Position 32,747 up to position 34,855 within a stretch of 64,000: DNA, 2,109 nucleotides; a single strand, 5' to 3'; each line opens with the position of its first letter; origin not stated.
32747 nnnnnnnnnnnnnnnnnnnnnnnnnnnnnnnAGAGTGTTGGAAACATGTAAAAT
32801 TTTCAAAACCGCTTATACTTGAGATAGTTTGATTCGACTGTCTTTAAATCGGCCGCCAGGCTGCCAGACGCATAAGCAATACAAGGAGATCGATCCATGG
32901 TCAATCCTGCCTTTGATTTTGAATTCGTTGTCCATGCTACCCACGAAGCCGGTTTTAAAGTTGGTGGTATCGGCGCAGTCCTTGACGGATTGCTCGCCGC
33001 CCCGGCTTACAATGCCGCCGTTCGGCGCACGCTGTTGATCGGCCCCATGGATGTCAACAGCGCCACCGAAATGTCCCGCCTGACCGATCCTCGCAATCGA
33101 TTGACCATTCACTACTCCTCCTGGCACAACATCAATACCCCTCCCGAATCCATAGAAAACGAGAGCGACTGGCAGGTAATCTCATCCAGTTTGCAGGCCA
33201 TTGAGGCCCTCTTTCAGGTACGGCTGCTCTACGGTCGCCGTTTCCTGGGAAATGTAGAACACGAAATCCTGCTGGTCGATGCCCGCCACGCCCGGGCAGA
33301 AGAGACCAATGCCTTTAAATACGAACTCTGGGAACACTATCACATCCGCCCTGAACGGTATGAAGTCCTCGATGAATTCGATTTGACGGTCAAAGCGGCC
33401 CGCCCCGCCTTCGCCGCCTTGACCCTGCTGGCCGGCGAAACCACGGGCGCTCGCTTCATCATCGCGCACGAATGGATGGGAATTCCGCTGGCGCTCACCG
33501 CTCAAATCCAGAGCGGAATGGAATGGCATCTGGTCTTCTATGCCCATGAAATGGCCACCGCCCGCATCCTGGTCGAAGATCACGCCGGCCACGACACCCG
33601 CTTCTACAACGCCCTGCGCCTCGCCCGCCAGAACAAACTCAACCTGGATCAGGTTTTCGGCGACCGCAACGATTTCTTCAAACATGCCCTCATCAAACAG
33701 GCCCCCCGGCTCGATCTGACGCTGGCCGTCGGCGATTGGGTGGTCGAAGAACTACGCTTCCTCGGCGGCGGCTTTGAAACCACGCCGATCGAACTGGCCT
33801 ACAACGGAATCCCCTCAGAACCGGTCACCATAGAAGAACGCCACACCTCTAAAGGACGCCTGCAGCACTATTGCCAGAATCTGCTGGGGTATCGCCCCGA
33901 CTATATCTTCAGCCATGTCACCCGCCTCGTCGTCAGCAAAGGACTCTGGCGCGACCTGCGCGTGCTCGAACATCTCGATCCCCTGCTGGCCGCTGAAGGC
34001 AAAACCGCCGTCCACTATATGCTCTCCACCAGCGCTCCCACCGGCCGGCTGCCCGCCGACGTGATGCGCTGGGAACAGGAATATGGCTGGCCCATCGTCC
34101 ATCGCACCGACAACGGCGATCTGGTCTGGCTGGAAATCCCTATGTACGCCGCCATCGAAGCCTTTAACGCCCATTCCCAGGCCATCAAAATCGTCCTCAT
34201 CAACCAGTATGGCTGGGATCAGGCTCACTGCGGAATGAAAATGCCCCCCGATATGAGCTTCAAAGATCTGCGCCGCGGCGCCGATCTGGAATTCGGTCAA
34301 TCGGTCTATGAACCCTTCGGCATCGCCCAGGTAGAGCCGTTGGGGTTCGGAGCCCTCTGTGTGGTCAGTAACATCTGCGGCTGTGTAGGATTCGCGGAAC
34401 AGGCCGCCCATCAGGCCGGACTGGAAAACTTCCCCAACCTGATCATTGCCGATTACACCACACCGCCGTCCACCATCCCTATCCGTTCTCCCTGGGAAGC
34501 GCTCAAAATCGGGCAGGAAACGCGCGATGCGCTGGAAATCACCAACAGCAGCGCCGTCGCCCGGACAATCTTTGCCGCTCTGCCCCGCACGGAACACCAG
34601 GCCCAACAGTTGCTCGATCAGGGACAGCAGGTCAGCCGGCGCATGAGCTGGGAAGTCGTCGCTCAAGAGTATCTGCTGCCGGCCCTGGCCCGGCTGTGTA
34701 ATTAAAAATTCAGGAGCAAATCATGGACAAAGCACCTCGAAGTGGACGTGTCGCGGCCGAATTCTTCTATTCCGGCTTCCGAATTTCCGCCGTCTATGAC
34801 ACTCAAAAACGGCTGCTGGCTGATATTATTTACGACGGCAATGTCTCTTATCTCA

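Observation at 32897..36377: Eukaryotic-type (GT3) glycogen-synthase-like gene followed by a small unknown protein and a receiver-ParA/CpaE-like ATPase with a degenerate P-loop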

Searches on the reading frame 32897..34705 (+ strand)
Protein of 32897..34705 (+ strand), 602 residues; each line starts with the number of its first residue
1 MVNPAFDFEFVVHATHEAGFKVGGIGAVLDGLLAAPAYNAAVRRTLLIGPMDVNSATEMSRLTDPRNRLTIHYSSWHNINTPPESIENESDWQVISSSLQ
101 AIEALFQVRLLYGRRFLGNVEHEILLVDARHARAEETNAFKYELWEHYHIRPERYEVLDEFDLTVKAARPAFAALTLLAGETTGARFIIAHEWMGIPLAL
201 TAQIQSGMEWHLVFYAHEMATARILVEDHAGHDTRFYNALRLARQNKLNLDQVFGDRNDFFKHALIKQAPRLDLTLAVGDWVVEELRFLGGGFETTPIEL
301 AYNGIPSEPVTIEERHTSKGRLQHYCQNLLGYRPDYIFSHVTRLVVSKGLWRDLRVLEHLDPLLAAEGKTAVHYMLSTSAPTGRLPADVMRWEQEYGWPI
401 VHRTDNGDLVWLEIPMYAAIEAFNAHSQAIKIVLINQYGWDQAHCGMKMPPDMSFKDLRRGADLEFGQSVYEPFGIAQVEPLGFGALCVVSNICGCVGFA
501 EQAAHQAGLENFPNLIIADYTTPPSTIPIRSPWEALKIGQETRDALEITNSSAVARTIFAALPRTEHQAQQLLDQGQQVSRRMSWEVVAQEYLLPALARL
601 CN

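Call 3: search_protein_families(library=pfam, proteins=[window:32897-34705:+], max_evalue=0.01)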
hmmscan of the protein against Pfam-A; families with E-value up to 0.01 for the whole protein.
window:32897-34705:+ (602 aa): 2 families
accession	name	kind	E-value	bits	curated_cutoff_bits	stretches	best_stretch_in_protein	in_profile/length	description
PF05693.19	Glycogen_syn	-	2.7e-06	26.7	27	1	20-268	8-217/639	Glycogen synthase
PF00534.26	Glycos_transf_1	-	0.0086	16.1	26.4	0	460-499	91-130/172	Glycosyl transferases group 1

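Call 4: search_protein_families(library=ncbifam, proteins=[window:32897-34705:+], max_evalue=0.01)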
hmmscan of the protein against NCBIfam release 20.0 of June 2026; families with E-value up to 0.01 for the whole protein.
window:32897-34705:+ (602 aa): 1 family
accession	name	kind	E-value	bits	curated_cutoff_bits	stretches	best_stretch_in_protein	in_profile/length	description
NF001899.0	PRK00654.1-2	equivalog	0.0023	16.4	459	0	458-496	362-400/478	glycogen synthase GlgA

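Call 5: find_homologous_proteins(query=window:32897-34705:+)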
Query window:32897-34705:+ (602 aa): 2852 proteins with E <= 0.001 among 8000 candidates; the best 120 are listed.
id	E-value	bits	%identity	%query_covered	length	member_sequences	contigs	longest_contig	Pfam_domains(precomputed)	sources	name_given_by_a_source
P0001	0.0e+0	1397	100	100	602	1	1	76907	PF05693.20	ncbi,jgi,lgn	-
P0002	2.6e-284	962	70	99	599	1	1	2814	-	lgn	-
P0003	6.3e-284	961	70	99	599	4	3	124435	PF05693.20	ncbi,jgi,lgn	-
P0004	2.9e-275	933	67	98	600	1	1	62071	-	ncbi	-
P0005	2.6e-274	929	67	98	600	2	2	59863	-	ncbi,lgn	-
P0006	1.8e-270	917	66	100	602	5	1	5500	-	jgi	-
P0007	8.8e-270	914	66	98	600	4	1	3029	-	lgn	-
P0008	5.8e-246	836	62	98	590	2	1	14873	PF05693.20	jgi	-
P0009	9.3e-242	822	61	100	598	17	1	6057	PF05693.20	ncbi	-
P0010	3.2e-239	814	61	100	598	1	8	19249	PF05693.20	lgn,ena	-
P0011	1.9e-235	801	60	100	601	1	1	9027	PF05693.20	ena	-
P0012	4.9e-233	793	57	100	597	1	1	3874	-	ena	-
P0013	6.6e-231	786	60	98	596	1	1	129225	-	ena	-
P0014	2.6e-230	784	59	100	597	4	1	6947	-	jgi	-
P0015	1.8e-229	781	57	99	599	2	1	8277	PF05693.20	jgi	jgi:glycosyltransferase involved in cell wall biosynthesis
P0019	3.4e-224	764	57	99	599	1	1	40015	PF05693.20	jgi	jgi:glycosyltransferase involved in cell wall biosynthesis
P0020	3.6e-221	754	57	99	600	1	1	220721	PF05693.20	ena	-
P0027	6.8e-215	733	55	99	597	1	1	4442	PF05693.20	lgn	-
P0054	2.6e-207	708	53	99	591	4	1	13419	PF05693.20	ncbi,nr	ncbi:MAG TPA: hypothetical protein G4N94_01940 [Caldilineae bacterium]|nr:hypothetical protein [Cald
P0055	3.1e-207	708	53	99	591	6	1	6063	PF05693.20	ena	-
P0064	2.3e-206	705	53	99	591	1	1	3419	PF05693.20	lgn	-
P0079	1.1e-204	700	53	98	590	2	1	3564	PF05693.20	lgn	-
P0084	3.3e-204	698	53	99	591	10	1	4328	PF05693.20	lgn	-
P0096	1.6e-202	692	54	98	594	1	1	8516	PF05693.20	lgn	-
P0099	2.2e-202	692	52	99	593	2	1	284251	PF05693.20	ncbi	ncbi:MAG: hypothetical protein U0175_09805 [Caldilineaceae bacterium]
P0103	2.9e-202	691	53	98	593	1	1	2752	PF05693.20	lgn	-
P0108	5.5e-202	691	53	98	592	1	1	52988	PF05693.20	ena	-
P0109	6.4e-202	690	53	98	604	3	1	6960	PF05693.20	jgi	-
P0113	1.0e-201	690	53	98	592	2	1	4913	PF05693.20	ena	-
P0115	1.4e-201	689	53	98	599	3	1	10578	PF05693.20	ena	-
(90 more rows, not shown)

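Call 6: search_solved_structures(query=window:32897-34705:+, max_evalue=1, show_alignments=2)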
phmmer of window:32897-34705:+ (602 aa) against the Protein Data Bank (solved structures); distinct sequences matched with E-value up to 1: 1.
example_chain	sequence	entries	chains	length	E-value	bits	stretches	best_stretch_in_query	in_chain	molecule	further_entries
6htf_B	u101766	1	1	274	0.0021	19.8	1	243-345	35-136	rF10 repebody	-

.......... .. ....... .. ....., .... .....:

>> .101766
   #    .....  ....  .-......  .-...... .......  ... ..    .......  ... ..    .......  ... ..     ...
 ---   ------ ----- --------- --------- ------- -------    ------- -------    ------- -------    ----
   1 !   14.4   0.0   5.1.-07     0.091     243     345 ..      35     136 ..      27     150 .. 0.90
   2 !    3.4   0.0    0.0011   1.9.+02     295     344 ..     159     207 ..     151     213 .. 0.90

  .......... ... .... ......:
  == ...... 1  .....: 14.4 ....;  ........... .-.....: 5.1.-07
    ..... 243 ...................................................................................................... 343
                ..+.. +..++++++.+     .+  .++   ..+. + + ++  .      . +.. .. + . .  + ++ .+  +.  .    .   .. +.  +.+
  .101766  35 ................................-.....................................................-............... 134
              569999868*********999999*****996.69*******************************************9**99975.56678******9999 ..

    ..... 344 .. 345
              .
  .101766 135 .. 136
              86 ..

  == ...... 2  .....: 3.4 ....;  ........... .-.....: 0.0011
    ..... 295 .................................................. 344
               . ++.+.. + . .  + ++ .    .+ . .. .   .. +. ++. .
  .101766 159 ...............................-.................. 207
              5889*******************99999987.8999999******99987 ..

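Call 8: find_encoding_contigs(protein=P0001, flank=10000, max_places=3)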
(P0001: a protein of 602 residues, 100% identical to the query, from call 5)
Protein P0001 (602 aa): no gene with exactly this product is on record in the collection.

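Call 9: search_solved_structures(query=A1, max_evalue=1, show_alignments=3)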
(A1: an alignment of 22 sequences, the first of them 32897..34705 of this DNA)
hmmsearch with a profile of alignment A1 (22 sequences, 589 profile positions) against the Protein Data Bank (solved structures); distinct sequences matched with E-value up to 1: 18.
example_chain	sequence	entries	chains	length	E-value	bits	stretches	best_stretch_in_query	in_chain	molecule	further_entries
8cvx_A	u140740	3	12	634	2.7e-05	25.8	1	83-314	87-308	Glycogen [starch] synthase, muscle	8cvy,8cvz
7q0b_A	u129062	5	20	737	4.6e-05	25.1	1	82-313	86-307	Glycogen [starch] synthase, muscle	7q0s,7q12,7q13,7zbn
8z0a_A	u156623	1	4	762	5.1e-05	24.9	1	82-299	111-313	Glycogen [starch] synthase, muscle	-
4kq1_A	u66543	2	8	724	9.5e-05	24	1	80-231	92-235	Gsy2p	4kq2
3nb0_A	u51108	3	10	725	9.6e-05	24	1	80-231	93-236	Glycogen [starch] synthase isoform 2 | PROTEIN (Glycogen [starch] synthase isoform 2)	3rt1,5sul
6u77_A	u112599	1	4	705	0.00026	22.6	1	80-231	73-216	Glycogen [starch] synthase isoform 2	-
5ux7_A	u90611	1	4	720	0.00028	22.5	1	80-231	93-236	Glycogen [starch] synthase isoform 2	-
5suk_A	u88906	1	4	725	0.00029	22.5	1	80-231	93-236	Glycogen [starch] synthase isoform 2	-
3naz_A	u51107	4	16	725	0.00069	21.2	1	80-231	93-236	Glycogen [starch] synthase isoform 2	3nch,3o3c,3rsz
5uw0_A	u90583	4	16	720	0.001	20.6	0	80-231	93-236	Glycogen [starch] synthase isoform 2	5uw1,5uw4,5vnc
4kqm_A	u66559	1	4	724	0.001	20.6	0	80-231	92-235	Gsy2p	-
4qlb_A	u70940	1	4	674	0.2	13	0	442-498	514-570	Probable glycogen [starch] synthase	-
4acv_A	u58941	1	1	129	0.47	11.8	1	342-402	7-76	PROPHAGE LAMBDALM01, ANTIGEN B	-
6tvp_A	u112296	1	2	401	0.52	11.7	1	442-493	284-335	Alpha-maltose-1-phosphate synthase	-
5we0_A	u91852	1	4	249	0.53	11.7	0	404-476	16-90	Protection of telomeres protein poz1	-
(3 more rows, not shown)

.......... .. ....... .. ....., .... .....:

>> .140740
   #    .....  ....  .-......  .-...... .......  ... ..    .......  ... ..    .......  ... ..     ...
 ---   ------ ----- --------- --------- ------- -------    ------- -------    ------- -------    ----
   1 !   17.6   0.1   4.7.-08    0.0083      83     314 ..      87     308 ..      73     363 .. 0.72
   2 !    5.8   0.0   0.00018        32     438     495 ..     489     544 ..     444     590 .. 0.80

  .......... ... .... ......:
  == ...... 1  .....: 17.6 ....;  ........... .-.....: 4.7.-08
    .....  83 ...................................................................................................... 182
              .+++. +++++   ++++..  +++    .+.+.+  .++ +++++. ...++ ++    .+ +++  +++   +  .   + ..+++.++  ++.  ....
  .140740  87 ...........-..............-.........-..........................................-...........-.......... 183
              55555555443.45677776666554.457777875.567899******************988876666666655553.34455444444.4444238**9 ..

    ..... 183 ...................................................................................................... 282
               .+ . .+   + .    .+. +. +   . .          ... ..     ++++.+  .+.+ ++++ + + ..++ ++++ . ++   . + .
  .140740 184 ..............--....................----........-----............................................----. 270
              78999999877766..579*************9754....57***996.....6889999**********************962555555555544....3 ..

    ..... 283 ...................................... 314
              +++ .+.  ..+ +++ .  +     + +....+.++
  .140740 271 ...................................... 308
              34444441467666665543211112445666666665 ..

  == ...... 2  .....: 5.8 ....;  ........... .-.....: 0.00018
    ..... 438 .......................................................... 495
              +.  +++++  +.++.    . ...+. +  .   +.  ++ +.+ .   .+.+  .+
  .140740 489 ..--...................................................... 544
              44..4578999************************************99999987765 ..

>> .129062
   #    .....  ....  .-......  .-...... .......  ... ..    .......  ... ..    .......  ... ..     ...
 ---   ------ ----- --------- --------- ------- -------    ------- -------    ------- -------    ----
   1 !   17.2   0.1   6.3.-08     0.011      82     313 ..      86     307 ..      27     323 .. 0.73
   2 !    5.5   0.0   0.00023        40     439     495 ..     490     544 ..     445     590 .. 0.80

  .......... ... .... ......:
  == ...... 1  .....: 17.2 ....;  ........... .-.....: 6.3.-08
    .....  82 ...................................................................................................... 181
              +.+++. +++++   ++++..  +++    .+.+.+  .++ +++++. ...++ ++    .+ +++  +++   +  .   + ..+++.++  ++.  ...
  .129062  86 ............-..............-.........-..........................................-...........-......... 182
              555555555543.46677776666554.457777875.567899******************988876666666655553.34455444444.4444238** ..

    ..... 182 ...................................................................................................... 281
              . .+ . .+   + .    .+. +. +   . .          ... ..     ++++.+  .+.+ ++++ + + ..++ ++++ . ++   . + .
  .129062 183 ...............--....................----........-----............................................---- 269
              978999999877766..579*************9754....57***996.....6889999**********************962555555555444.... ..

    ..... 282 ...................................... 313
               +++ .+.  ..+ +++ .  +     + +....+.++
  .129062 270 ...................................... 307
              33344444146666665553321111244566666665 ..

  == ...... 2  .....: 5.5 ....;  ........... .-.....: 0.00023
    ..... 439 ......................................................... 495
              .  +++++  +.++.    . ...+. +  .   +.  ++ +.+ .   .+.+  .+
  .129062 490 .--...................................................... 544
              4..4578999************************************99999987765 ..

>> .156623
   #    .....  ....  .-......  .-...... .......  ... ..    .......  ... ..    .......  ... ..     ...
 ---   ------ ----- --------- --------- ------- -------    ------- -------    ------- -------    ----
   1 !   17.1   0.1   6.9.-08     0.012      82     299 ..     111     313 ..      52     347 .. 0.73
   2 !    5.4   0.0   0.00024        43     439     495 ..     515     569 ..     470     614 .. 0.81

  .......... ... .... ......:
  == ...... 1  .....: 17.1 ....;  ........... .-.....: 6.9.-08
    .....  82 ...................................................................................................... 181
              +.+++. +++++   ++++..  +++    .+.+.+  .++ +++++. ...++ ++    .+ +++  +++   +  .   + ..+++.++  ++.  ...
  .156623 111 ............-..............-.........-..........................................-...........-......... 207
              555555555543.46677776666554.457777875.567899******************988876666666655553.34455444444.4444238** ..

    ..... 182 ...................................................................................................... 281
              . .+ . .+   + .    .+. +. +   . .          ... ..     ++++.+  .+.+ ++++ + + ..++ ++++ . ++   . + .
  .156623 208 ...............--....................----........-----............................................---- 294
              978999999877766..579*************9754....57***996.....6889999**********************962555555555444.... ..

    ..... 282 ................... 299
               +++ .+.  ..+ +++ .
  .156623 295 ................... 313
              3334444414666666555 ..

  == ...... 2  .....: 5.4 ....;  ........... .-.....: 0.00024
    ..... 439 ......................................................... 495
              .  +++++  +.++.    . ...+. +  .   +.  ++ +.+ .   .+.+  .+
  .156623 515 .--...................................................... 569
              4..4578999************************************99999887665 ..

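Call 10: find_related_loci(query=A1, collection=genome_contigs, flank=10000)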
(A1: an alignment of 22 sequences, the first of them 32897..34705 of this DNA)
Query A1 (602 aa) in genome_contigs; peptide patterns used: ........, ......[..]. (x = any residue, [..] = any of these).
599 stretches matched a pattern (row limit reached: there are more); 595 encode a relative of the query (tblastn E <= 1e-3); the best 80 are kept; 80 distinct loci.
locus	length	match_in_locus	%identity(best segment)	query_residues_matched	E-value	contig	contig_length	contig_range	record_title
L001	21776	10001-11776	70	8-601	0e+0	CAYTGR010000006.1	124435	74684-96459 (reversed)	MAG TPA_asm: uncultured Anaerolineales bacterium isolate binchicken_co20_429 genome assembly, contig: NODE_371_length_12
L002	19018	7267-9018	56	9-599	0e+0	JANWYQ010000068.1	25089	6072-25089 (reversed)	MAG: Caldilineales bacterium isolate SKYG74 k141_381966, whole genome shotgun sequence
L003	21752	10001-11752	55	10-599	0e+0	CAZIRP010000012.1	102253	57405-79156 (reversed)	MAG TPA_asm: uncultured Caldilineaceae bacterium isolate SRP329715_co2_299 genome assembly, contig: NODE_418_length_1022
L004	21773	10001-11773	54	10-598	0e+0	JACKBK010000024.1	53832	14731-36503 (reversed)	MAG: Caldilineae bacterium isolate HK-STAS-CHLO-19 HK-STAS-CHLO-19_24, whole genome shotgun sequence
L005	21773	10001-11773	54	10-598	0e+0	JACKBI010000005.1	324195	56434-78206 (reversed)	MAG: Anaerolineales bacterium isolate HK-STAS-CHLO-17 HK-STAS-CHLO-17_5, whole genome shotgun sequence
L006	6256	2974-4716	56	9-599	0e+0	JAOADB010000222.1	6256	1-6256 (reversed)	MAG: Caldilineales bacterium isolate SKW222 NODE_219_length_6293_cov_3.595882, whole genome shotgun sequence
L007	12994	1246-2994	53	7-599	0e+0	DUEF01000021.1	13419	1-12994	MAG TPA_asm: Caldilineae bacterium isolate G439 Contig21, whole genome shotgun sequence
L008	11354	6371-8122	54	10-599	0e+0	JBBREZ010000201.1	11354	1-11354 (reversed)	MAG: Caldilineales bacterium isolate Co_metawrap_2541 Cmw_2541_k141_28190210_length_11354_cov_9.0000, whole genome shotg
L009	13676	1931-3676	54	8-599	0e+0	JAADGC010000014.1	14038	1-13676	MAG: Chloroflexota bacterium isolate M_MetaBat97 contig-127_15898, whole genome shotgun sequence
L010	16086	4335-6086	54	10-599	0e+0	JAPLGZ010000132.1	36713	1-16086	MAG: Chloroflexota bacterium isolate LacPavin_0920_WC57_MAG_53_11 LacPavin_0920_WC57_scaffold_559203, whole genome shotg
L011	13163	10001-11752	53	10-599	0e+0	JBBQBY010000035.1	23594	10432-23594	MAG: Caldilineales bacterium isolate Co_metawrap_1292 Cmw_1292_k141_15550249_length_23594_cov_13.3186, whole genome shot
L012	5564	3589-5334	54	8-600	0e+0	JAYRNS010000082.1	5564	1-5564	MAG: Anaerolineae bacterium isolate XM2_XAASGE4bin.34 k141_113627, whole genome shotgun sequence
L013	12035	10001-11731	54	10-595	0e+0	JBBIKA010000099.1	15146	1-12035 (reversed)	MAG: Chloroflexota bacterium isolate CYS170214_bin_175 NODE_4183_length_15146_cov_20.998078, whole genome shotgun sequen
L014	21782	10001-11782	52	10-599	0e+0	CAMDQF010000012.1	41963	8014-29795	MAG: Litorilinea aerophila isolate ZH-03apr19-129 genome assembly, contig: ZH-03apr19-C971, whole genome shotgun sequenc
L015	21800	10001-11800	52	4-599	0e+0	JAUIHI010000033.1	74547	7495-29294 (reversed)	MAG: Anaerolineae bacterium isolate Co_bin.203 NODE_2919_length_74547_cov_4.893510, whole genome shotgun sequence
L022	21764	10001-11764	52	10-599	0e+0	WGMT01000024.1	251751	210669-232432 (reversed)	MAG: bacterium isolate RI_153 c_000000158430, whole genome shotgun sequence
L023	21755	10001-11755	55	10-600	0e+0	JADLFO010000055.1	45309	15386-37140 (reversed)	MAG: Caldilineaceae bacterium isolate SJ384 c_000000140659, whole genome shotgun sequence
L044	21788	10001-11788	51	10-599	0e+0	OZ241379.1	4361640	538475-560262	MAG: Caldilineaceae bacterium isolate c30b766d-8f23-4913-b24e-f5b6f73fed16 genome assembly, chromosome: 1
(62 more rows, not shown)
